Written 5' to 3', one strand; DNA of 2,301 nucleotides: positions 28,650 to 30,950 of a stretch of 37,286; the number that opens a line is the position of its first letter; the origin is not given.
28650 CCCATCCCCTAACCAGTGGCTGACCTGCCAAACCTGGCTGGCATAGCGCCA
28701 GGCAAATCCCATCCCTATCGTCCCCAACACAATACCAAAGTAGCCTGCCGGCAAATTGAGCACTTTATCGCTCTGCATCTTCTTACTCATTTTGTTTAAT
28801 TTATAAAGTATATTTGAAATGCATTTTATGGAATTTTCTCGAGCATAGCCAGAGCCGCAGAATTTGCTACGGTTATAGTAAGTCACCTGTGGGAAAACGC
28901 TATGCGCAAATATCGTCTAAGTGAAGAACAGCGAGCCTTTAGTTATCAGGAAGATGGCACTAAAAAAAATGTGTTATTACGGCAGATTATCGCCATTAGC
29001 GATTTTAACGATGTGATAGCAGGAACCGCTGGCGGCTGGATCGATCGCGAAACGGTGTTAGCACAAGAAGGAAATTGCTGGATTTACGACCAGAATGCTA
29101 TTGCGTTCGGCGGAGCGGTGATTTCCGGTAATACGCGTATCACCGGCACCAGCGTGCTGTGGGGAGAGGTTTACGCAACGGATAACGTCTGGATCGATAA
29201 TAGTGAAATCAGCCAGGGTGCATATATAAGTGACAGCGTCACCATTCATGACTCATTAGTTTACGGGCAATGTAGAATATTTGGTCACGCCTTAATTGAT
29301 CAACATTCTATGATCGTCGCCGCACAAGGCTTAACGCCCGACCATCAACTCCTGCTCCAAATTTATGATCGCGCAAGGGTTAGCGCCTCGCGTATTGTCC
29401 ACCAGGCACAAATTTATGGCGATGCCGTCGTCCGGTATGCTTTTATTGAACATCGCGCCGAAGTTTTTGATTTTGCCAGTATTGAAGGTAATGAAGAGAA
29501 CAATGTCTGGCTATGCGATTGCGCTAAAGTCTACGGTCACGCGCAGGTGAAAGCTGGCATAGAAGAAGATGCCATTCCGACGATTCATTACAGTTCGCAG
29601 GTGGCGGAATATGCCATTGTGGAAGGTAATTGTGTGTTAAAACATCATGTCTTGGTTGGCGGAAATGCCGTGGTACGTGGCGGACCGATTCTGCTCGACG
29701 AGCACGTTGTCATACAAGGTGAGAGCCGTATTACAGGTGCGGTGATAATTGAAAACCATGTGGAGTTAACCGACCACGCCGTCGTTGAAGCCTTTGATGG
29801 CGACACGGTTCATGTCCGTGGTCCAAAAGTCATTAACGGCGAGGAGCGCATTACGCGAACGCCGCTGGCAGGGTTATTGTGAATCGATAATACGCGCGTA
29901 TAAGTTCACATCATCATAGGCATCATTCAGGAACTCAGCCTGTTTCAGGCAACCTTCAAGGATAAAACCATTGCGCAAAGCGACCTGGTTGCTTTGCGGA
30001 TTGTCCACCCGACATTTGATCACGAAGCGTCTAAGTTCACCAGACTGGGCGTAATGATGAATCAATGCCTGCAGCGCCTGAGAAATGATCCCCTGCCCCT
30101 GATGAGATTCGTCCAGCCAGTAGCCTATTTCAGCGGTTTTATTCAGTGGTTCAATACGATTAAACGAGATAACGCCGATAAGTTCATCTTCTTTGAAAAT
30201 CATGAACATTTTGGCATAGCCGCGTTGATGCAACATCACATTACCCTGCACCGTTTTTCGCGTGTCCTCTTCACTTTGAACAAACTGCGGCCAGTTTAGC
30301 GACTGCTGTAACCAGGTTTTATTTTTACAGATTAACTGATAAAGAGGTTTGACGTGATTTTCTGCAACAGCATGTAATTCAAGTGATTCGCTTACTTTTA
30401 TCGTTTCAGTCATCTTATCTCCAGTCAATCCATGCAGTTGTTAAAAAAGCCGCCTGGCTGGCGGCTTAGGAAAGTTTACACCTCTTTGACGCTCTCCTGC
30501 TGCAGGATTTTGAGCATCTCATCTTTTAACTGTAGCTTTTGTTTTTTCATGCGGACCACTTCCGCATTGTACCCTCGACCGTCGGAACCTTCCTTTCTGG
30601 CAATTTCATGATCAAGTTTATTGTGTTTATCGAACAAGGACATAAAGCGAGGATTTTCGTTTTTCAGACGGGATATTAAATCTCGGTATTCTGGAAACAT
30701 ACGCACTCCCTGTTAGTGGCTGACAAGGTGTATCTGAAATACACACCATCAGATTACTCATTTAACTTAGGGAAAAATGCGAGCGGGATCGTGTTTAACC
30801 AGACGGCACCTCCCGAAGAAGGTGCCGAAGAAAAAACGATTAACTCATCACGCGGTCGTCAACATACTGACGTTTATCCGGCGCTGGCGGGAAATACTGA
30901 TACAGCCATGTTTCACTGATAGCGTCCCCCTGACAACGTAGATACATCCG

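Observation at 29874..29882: Convergent 9-bp coding overlap of ydcK and rimL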

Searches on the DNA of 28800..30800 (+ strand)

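Call 6: search_dna_similar(query=window:28800-30800:+, collection=ecoli_genomes, mode=near, max_rows=20, rows=spread)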
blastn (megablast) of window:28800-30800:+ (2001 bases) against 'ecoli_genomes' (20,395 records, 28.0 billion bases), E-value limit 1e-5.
Records with a match: 5413; places in all: 5434; records where one place covers at least 80% of the query: 5404.
Genomes with a match: 5413 of 5426; with a place that covers at least 80% of the query: 5404. Places per genome that has any: lowest 1, median 1, highest 2. On chromosomes: 5429 places; on plasmids: 5.
Best place of each record, by identity: >=99% 1475; 95-99% 3938.
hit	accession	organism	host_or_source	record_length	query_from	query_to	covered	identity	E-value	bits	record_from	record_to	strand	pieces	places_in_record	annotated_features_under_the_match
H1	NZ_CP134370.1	Escherichia coli strain TUM12357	Chicken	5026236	1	2001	100%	100.0%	0e+0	3715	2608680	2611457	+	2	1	IS1-like element IS1A family transposase | rimL: 50S ribosomal protein L7/L12-serine acetyltransferase | YdcK family protein (x2) | ydcH: HP1242/YdcH family protein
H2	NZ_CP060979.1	Escherichia coli strain EC3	Homo sapiens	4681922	1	2001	100%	100.0%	0e+0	3696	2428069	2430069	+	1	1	ydcK: YdcK family protein | rimL: 50S ribosomal protein L7/L12-serine acetyltransferase | ydcH: YdcH family protein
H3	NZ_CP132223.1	Escherichia coli strain Jtgc-02-2-Tmex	Homo sapiens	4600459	1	2001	100%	100.0%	0e+0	3696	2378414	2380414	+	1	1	ydcK: YdcK family protein | rimL: 50S ribosomal protein L7/L12-serine acetyltransferase | ydcH: YdcH family protein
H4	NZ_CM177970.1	Escherichia coli strain B25FEP-TDT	laboratory strain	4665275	1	2001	100%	100.0%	0e+0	3696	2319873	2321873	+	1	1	ydcK: YdcK family protein | rimL: 50S ribosomal protein L7/L12-serine acetyltransferase | ydcH: HP1242/YdcH family protein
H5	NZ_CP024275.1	Escherichia coli O6:H16 strain M9682-C1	missing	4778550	1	2001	100%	99.2%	0e+0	3602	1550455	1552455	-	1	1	ydcK: YdcK family protein | rimL: 50S ribosomal protein L7/L12-serine acetyltransferase | ydcH: YdcH family protein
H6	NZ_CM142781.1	Escherichia coli strain GPEC1292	chicken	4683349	1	2001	100%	99.0%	0e+0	3591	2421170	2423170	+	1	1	ydcK: YdcK family protein | rimL: 50S ribosomal protein L7/L12-serine acetyltransferase | ydcH: YdcH family protein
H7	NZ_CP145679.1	Escherichia coli strain S1-NGR-02-A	Homo sapiens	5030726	1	2001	100%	98.9%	0e+0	3574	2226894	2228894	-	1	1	ydcK: YdcK family protein | rimL: 50S ribosomal protein L7/L12-serine acetyltransferase | ydcH: YdcH family protein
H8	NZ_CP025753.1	Escherichia coli strain CV839-06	intestine membrane of a diarrheic piglet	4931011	1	2001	100%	98.8%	0e+0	3563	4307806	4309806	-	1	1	ydcK: YdcK family protein | rimL: 50S ribosomal protein L7/L12-serine acetyltransferase | ydcH: YdcH family protein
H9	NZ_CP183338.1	Escherichia coli strain EC6030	Homo sapiens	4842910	1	2001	100%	98.8%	0e+0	3561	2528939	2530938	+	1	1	ydcK: YdcK family protein | rimL: 50S ribosomal protein L7/L12-serine acetyltransferase | ydcH: YdcH family protein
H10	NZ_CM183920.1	Escherichia coli strain GMM060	Homo sapiens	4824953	1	2001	100%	98.8%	0e+0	3557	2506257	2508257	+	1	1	ydcK: YdcK family protein | rimL: 50S ribosomal protein L7/L12-serine acetyltransferase | ydcH: HP1242/YdcH family protein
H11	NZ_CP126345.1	Escherichia coli strain DX6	water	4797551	1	2001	100%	98.7%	0e+0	3546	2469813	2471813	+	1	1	ydcK: YdcK family protein | rimL: 50S ribosomal protein L7/L12-serine acetyltransferase | ydcH: YdcH family protein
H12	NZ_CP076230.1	Escherichia coli O157:H7 strain Rafaela_II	Rectal swab of live bovine cattle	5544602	1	2001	100%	98.6%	0e+0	3541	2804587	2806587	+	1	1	ydcK: YdcK family protein | rimL: 50S ribosomal protein L7/L12-serine acetyltransferase | ydcH: YdcH family protein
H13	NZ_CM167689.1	Escherichia coli strain NCCP 13906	Homo sapiens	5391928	1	2001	100%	98.6%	0e+0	3541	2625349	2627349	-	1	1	ydcK: YdcK family protein | rimL: 50S ribosomal protein L7/L12-serine acetyltransferase | ydcH: HP1242/YdcH family protein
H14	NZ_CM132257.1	Escherichia coli strain 22AR0118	Homo sapiens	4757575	1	2001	100%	98.5%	0e+0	3530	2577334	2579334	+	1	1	ydcK: YdcK family protein | rimL: 50S ribosomal protein L7/L12-serine acetyltransferase | ydcH: YdcH family protein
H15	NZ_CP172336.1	Escherichia coli strain CE-O153H30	wild bird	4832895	1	2001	100%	98.4%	0e+0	3518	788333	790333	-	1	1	ydcK: YdcK family protein | rimL: 50S ribosomal protein L7/L12-serine acetyltransferase | ydcH: YdcH family protein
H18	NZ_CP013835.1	Escherichia coli strain JJ2434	Homo sapiens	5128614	1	2001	100%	98.0%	0e+0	3474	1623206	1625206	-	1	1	ydcK: YdcK family protein | rimL: 50S ribosomal protein L7/L12-serine acetyltransferase | ydcH: YdcH family protein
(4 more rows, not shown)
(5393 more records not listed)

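Call 7: get_annotated_region(hit=H2, flank=1500)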
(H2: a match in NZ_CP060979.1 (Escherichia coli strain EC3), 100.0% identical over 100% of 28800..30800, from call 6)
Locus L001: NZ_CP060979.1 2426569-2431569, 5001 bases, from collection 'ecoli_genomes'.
description: Escherichia coli strain EC3 chromosome, complete genome
organism: Escherichia coli strain EC3 (NCBI taxid 562)
replicon: chromosome; assembly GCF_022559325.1
host: Homo sapiens; source: sputum; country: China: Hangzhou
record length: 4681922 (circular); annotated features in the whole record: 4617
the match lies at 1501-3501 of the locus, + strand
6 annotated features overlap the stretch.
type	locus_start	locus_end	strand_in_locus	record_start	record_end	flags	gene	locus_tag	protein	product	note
CDS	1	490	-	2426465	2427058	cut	tehB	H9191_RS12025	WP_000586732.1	tellurite resistance methyltransferase TehB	-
CDS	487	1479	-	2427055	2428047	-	tehA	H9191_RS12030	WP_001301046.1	dicarboxylate transporter/tellurite-resistance protein TehA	-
CDS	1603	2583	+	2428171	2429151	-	ydcK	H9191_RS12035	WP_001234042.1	YdcK family protein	-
CDS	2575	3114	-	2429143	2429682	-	rimL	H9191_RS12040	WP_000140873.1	50S ribosomal protein L7/L12-serine acetyltransferase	-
CDS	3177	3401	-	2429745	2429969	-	ydcH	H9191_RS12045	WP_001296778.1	YdcH family protein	-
CDS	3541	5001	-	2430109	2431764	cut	opgD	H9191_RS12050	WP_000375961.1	glucan biosynthesis protein OpgD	-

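Call 8: get_annotated_region(hit=H18, flank=500)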
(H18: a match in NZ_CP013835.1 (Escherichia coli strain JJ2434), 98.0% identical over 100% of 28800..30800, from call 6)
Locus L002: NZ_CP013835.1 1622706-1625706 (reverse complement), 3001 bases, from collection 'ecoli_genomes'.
description: Escherichia coli strain JJ2434 chromosome, complete genome
organism: Escherichia coli strain JJ2434 (NCBI taxid 562)
replicon: chromosome; assembly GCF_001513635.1
host: Homo sapiens; source: missing; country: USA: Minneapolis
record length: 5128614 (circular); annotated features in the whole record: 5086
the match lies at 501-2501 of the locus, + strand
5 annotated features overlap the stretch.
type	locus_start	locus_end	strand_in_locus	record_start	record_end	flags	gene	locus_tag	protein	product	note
CDS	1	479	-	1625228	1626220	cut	tehA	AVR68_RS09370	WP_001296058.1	dicarboxylate transporter/tellurite-resistance protein TehA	-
CDS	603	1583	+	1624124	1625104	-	ydcK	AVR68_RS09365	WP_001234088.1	YdcK family protein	-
CDS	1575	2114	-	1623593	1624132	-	rimL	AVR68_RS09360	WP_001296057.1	50S ribosomal protein L7/L12-serine acetyltransferase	-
CDS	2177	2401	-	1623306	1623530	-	ydcH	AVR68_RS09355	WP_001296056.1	YdcH family protein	-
CDS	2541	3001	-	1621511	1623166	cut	opgD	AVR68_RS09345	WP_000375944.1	glucan biosynthesis protein OpgD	-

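Call 9: get_annotated_region(hit=H12, flank=500)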
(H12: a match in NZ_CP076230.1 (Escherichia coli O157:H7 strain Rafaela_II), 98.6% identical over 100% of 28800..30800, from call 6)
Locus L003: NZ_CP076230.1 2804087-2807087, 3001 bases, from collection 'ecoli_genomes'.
description: Escherichia coli O157:H7 strain Rafaela_II chromosome, complete genome
organism: Escherichia coli O157:H7 strain Rafaela_II (NCBI taxid 83334)
replicon: chromosome; assembly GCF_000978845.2
host: -; source: Rectal swab of live bovine cattle; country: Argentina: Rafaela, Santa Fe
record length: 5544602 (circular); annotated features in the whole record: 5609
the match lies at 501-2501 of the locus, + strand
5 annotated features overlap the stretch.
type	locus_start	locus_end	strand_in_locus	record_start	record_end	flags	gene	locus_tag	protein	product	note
CDS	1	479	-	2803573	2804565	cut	tehA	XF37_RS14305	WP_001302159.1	dicarboxylate transporter/tellurite-resistance protein TehA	-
CDS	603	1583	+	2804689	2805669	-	ydcK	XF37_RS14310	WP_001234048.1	YdcK family protein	-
CDS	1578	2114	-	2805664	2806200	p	rimL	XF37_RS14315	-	50S ribosomal protein L7/L12-serine acetyltransferase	internal stop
CDS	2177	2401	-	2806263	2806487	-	ydcH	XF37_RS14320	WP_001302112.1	YdcH family protein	-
CDS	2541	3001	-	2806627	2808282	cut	opgD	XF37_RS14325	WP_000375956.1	glucan biosynthesis protein OpgD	-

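Call 43: search_dna_similar(query=window:29851-29907:+, collection=ecoli_genomes, mode=near, max_rows=12, rows=spread)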
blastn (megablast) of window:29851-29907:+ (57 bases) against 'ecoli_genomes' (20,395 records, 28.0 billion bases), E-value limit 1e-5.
Records with a match: 5413; places in all: 5413; records where one place covers at least 80% of the query: 5413.
Genomes with a match: 5413 of 5426; with a place that covers at least 80% of the query: 5413. Places per genome that has any: lowest 1, median 1, highest 1. On chromosomes: 5408 places; on plasmids: 5.
Best place of each record, by identity: >=99% 2015; 95-99% 3248; 90-95% 150.
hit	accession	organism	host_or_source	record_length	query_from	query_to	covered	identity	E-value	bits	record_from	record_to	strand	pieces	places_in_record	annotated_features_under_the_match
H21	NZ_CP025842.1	Escherichia coli strain 720632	Homo sapiens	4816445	1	57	100%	100.0%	7e-21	106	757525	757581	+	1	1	rimL: 50S ribosomal protein L7/L12-serine acetyltransferase | ydcK: YdcK family protein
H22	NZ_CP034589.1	Escherichia coli strain L37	anus swab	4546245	1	57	100%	100.0%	7e-21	106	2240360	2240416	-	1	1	rimL: 50S ribosomal protein L7/L12-serine acetyltransferase | ydcK: YdcK family protein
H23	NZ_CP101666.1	Escherichia coli strain M171-1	Manis javanica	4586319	1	57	100%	100.0%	7e-21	106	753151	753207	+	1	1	rimL: 50S ribosomal protein L7/L12-serine acetyltransferase | ydcK: YdcK family protein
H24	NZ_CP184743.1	Escherichia coli strain LTE0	-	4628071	1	57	100%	100.0%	7e-21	106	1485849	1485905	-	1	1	rimL: 50S ribosomal protein L7/L12-serine acetyltransferase | ydcK: YdcK family protein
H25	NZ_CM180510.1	Escherichia coli strain E1535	Homo sapiens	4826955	1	57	100%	100.0%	7e-21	106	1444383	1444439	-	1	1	rimL: 50S ribosomal protein L7/L12-serine acetyltransferase | ydcK: YdcK family protein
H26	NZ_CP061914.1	Escherichia coli strain SMBL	Goat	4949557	1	57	100%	98.2%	3e-19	100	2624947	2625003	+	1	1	ydcK: YdcK family protein | rimL: 50S ribosomal protein L7/L12-serine acetyltransferase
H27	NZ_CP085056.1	Escherichia coli strain P24_WM1_05.20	Homo sapiens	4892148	1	57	100%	98.2%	3e-19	100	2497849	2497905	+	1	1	ydcK: YdcK family protein | rimL: 50S ribosomal protein L7/L12-serine acetyltransferase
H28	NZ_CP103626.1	Escherichia coli strain 4012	Homo sapiens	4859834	1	57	100%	98.2%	3e-19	100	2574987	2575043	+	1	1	ydcK: YdcK family protein | rimL: 50S ribosomal protein L7/L12-serine acetyltransferase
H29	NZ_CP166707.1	Escherichia coli strain CEA212U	Human biopsy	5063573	1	57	100%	98.2%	3e-19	100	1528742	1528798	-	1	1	rimL: 50S ribosomal protein L7/L12-serine acetyltransferase | ydcK: YdcK family protein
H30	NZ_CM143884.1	Escherichia coli strain E18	Homo sapiens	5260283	1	57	100%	98.2%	3e-19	100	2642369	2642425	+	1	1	rimL: 50S ribosomal protein L7/L12-serine acetyltransferase | ydcK: YdcK family protein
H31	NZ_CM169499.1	Escherichia coli strain EC02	Homo sapiens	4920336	1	57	100%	98.2%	3e-19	100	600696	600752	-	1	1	ydcK: YdcK family protein | rimL: 50S ribosomal protein L7/L12-serine acetyltransferase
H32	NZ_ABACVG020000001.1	Escherichia coli strain 2020CK-00188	Homo sapiens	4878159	9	57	86%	93.9%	2e-11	75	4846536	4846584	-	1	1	rimL: 50S ribosomal protein L7/L12-serine acetyltransferase | ydcK: YdcK family protein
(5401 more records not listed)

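Call 44: search_dna_similar(query=L003:1552-1608:+, collection=ecoli_genomes, mode=near, max_rows=12, rows=spread)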
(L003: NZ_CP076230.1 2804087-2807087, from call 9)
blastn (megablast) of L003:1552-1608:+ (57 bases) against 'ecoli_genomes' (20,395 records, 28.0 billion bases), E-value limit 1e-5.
Records with a match: 5264; places in all: 5264; records where one place covers at least 80% of the query: 5264.
Genomes with a match: 5264 of 5426; with a place that covers at least 80% of the query: 5264. Places per genome that has any: lowest 1, median 1, highest 1. On chromosomes: 5259 places; on plasmids: 5.
Best place of each record, by identity: >=99% 1911; 95-99% 3122; 90-95% 231.
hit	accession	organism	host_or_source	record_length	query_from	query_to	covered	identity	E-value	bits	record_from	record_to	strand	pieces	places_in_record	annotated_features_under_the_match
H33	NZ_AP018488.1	Escherichia coli O157:H7 strain PV15-279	Homo sapiens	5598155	1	57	100%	100.0%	7e-21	106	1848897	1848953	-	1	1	ydcK: YdcK family protein | rimL: 50S ribosomal protein L7/L12-serine acetyltransferase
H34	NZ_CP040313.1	Escherichia coli strain M7638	missing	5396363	1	57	100%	100.0%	7e-21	106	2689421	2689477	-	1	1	ydcK: YdcK family protein | rimL: 50S ribosomal protein L7/L12-serine acetyltransferase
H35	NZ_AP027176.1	Escherichia coli strain EH2252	Homo sapiens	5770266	1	57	100%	100.0%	7e-21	106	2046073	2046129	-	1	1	ydcK: YdcK family protein | rimL: 50S ribosomal protein L7/L12-serine acetyltransferase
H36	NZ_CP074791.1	Escherichia coli strain 94_0962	Homo sapiens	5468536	1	57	100%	100.0%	7e-21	106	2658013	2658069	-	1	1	ydcK: YdcK family protein | rimL: 50S ribosomal protein L7/L12-serine acetyltransferase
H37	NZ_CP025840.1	Escherichia coli strain 214-4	Homo sapiens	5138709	1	57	100%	98.2%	3e-19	100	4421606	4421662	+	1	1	ydcK: YdcK family protein | rimL: 50S ribosomal protein L7/L12-serine acetyltransferase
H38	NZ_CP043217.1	Escherichia coli O80:H26 strain EC-107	chicken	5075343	1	57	100%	98.2%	3e-19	100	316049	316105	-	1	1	rimL: 50S ribosomal protein L7/L12-serine acetyltransferase | ydcK: YdcK family protein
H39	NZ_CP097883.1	Escherichia coli str. K-12 substr. MG1655 strain K-12 ...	not applicable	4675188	1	57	100%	98.2%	3e-19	100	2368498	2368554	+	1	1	rimL: 50S ribosomal protein L7/L12-serine acetyltransferase | ydcK: YdcK family protein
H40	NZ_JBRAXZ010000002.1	Escherichia coli strain PEC011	Pet Dog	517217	1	57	100%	98.2%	3e-19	100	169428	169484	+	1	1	rimL: 50S ribosomal protein L7/L12-serine acetyltransferase | ydcK: YdcK family protein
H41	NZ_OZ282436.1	Escherichia coli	restricted access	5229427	1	57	100%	98.2%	3e-19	100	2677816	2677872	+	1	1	rimL: 50S ribosomal protein L7/L12-serine acetyltransferase | ydcK: YdcK family protein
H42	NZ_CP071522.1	Escherichia coli strain UPEC129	Homo sapiens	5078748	1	57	100%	96.5%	2e-17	95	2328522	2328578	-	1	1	rimL: 50S ribosomal protein L7/L12-serine acetyltransferase | ydcK: YdcK family protein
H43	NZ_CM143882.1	Escherichia coli strain E13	Homo sapiens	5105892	1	57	100%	96.5%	2e-17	95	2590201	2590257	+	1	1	rimL: 50S ribosomal protein L7/L12-serine acetyltransferase | ydcK: YdcK family protein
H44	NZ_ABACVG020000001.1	Escherichia coli strain 2020CK-00188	Homo sapiens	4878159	9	57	86%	91.8%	1e-9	69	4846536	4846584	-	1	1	rimL: 50S ribosomal protein L7/L12-serine acetyltransferase | ydcK: YdcK family protein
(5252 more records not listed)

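Call 45: search_dna_similar(query=window:29863-29894:+, collection=ecoli_genomes, mode=near, max_rows=5, max_evalue=1)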
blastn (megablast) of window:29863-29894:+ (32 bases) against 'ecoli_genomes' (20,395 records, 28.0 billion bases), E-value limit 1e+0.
Records with a match: 3363; places in all: 3363; records where one place covers at least 80% of the query: 3363.
Genomes with a match: 3363 of 5426; with a place that covers at least 80% of the query: 3363. Places per genome that has any: lowest 1, median 1, highest 1. On chromosomes: 3361 places; on plasmids: 2.
Best place of each record, by identity: >=99% 3261; 95-99% 102.
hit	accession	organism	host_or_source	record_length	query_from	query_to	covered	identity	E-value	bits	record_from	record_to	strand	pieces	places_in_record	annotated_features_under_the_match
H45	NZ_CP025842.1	Escherichia coli strain 720632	Homo sapiens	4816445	1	32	100%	100.0%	1e-7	60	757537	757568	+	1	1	rimL: 50S ribosomal protein L7/L12-serine acetyltransferase | ydcK: YdcK family protein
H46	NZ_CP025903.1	Escherichia coli strain 300709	Homo sapiens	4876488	1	32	100%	100.0%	1e-7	60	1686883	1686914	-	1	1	rimL: 50S ribosomal protein L7/L12-serine acetyltransferase | ydcK: YdcK family protein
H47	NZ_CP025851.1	Escherichia coli strain 510016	Homo sapiens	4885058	1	32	100%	100.0%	1e-7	60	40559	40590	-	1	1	rimL: 50S ribosomal protein L7/L12-serine acetyltransferase | ydcK: YdcK family protein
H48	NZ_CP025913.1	Escherichia coli strain 203740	Homo sapiens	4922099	1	32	100%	100.0%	1e-7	60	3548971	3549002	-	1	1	rimL: 50S ribosomal protein L7/L12-serine acetyltransferase | ydcK: YdcK family protein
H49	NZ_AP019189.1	Escherichia coli strain M217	Homo sapiens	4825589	1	32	100%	100.0%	1e-7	60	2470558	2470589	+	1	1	rimL: 50S ribosomal protein L7/L12-serine acetyltransferase | ydcK: YdcK family protein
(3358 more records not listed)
